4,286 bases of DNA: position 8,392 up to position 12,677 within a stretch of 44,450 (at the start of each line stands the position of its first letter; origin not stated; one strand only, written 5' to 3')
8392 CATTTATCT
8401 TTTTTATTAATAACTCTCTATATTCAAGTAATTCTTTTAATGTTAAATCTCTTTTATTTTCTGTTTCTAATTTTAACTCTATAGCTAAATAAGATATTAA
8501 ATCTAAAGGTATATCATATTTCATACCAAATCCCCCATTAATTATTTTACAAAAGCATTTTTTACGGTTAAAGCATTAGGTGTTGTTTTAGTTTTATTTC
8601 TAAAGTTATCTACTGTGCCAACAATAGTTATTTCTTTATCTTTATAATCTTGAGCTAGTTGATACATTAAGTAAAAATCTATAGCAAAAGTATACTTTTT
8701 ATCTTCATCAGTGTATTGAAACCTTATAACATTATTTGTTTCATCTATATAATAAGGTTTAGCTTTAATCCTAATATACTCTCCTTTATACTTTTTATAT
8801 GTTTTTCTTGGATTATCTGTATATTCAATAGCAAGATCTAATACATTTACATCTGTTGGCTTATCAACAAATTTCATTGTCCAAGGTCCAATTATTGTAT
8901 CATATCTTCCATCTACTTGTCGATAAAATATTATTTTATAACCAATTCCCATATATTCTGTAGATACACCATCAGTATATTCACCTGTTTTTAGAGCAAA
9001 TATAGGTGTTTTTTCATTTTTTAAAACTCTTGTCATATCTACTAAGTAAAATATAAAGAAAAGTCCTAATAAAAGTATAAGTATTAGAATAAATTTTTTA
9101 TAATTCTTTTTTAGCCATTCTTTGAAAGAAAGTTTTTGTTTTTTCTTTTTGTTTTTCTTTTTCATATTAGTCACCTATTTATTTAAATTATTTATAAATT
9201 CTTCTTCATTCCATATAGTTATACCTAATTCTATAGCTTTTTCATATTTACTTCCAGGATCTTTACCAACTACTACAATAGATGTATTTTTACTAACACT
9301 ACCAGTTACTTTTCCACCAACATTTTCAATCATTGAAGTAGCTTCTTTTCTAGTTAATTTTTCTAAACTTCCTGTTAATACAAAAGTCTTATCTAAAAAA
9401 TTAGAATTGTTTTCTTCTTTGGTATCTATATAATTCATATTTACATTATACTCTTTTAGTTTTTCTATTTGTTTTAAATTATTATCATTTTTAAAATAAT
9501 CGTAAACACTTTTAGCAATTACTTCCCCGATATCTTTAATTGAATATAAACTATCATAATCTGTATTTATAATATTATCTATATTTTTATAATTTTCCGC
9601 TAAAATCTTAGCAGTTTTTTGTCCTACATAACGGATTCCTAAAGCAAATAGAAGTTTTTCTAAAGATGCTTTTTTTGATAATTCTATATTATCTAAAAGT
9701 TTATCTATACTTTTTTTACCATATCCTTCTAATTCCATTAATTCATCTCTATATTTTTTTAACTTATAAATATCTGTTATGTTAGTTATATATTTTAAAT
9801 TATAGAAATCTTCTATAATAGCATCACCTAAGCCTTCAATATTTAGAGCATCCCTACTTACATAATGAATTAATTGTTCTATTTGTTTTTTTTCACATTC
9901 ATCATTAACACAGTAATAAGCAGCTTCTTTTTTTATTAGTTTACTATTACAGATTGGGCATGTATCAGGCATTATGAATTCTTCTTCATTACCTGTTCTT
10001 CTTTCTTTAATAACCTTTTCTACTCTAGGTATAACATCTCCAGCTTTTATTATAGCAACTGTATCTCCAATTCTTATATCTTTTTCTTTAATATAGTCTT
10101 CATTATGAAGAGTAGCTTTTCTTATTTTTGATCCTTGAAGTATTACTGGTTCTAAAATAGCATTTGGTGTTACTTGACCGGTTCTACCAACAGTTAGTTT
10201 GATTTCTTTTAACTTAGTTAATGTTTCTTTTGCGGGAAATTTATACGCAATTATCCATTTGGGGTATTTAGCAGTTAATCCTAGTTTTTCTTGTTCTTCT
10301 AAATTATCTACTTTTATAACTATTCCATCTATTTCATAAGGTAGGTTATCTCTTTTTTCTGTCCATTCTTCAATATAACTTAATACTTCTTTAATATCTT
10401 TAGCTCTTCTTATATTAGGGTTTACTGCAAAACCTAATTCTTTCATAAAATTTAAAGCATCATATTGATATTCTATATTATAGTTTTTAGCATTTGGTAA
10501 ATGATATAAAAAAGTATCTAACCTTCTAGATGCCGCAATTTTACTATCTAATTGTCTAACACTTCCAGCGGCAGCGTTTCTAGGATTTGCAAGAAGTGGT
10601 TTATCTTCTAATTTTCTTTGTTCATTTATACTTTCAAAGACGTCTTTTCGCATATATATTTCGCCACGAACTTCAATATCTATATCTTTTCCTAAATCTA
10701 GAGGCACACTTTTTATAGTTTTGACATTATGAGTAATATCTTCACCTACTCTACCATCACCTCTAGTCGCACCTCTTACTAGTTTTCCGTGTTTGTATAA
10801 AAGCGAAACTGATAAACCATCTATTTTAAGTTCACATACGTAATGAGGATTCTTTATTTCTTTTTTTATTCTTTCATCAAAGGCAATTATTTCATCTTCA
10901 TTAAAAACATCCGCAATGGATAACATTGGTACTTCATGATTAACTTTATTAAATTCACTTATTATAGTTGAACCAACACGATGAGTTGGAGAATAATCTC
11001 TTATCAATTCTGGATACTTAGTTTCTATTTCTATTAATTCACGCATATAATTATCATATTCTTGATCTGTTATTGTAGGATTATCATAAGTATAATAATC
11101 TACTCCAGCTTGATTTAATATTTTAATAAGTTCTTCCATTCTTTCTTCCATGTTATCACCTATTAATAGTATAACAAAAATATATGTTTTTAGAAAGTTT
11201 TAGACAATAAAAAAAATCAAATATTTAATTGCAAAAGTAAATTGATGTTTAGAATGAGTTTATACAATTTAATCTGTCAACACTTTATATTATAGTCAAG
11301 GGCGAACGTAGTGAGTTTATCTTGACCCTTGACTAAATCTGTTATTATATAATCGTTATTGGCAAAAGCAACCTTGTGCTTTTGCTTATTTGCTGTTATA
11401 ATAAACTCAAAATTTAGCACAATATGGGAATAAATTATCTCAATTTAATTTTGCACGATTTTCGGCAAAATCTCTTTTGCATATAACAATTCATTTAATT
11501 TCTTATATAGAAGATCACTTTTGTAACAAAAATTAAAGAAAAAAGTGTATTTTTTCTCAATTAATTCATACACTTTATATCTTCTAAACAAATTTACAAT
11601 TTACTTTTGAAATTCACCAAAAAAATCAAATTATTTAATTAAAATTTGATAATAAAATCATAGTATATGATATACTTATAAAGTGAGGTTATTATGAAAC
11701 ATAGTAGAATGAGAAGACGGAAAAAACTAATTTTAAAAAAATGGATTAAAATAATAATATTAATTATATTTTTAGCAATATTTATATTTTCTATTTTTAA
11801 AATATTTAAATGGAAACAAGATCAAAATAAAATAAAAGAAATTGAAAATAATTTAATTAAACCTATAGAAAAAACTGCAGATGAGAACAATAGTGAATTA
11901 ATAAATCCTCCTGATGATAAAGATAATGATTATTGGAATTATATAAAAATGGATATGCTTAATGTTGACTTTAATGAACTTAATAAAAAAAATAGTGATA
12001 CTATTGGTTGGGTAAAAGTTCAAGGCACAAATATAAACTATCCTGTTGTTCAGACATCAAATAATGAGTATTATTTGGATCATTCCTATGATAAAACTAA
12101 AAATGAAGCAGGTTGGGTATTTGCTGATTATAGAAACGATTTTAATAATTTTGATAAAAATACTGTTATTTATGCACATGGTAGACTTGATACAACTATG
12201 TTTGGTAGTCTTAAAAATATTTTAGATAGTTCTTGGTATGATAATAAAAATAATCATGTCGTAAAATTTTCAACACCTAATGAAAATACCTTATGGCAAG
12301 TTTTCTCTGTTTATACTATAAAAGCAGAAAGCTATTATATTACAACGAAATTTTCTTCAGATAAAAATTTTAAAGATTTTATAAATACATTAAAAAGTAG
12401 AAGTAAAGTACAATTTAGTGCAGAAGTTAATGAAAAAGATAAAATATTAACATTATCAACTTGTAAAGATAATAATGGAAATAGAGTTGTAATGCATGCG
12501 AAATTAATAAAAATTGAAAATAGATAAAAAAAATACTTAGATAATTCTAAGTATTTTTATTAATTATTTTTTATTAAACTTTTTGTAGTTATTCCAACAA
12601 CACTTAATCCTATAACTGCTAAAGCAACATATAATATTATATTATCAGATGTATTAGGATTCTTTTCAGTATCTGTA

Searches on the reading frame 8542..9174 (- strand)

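Call 81: search_protein_families(library=pfam, proteins=[window:8542-9174:-], max_evalue=0.00001)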
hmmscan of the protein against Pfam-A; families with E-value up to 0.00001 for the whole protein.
window:8542-9174:- (210 aa): 1 family
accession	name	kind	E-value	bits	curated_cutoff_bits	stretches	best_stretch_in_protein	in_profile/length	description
PF12869.13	tRNA_anti-like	-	2.3e-08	34.1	23.5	0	27-137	6-76/146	tRNA_anti-like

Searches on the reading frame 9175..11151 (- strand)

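Call 81: search_protein_families(library=pfam, proteins=[window:9175-11151:-], max_evalue=0.00001)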
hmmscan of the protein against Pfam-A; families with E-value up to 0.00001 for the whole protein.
window:9175-11151:- (658 aa): 8 families
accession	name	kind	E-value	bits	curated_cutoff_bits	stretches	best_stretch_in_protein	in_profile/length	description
PF01653.23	DNA_ligase_aden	-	3.5e-96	322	27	1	65-308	2-253/253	NAD-dependent DNA ligase adenylation domain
PF03120.22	DNA_ligase_OB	-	2.4e-32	111.1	32.9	1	312-388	2-78/79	NAD-dependent DNA ligase OB-fold domain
PF12826.13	HHH_2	-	1.8e-23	82.9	27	1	499-560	1-62/64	Helix-hairpin-helix motif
PF00533.33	BRCT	-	8.6e-18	64.8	21.3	1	584-653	5-75/78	BRCA1 C Terminus (BRCT) domain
PF14520.12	HHH_5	-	1.3e-09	38.8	27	1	504-552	5-54/57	Helix-hairpin-helix domain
PF12738.14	PTCB-BRCT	-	2.8e-07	30.9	22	1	595-646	8-58/63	twin BRCT domain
PF22745.1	Nlig-Ia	-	3.1e-06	28.2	27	1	17-51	18-52/92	DNA ligase-like, N-terminal NAD+-binding domain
PF03119.21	DNA_ligase_ZBD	-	4.7e-06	26.8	25.8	1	397-419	1-25/27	NAD-dependent DNA ligase C4 zinc finger domain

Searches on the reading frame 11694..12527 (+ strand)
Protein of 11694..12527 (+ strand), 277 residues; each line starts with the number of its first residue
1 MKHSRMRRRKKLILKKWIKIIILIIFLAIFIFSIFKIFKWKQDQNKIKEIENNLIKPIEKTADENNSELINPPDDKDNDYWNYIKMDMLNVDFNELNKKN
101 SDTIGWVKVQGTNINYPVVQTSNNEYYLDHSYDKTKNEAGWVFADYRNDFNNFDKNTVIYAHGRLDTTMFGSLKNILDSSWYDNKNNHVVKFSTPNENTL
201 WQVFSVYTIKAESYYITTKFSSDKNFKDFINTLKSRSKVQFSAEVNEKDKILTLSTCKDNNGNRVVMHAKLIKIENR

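Call 81: search_protein_families(library=pfam, proteins=[window:11694-12527:+], max_evalue=0.00001)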
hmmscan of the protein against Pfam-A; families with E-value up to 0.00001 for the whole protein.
window:11694-12527:+ (277 aa): 1 family
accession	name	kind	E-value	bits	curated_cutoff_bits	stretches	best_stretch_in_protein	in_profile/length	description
PF04203.18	Sortase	-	1.7e-13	50.8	26.6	1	108-271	2-124/125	Sortase domain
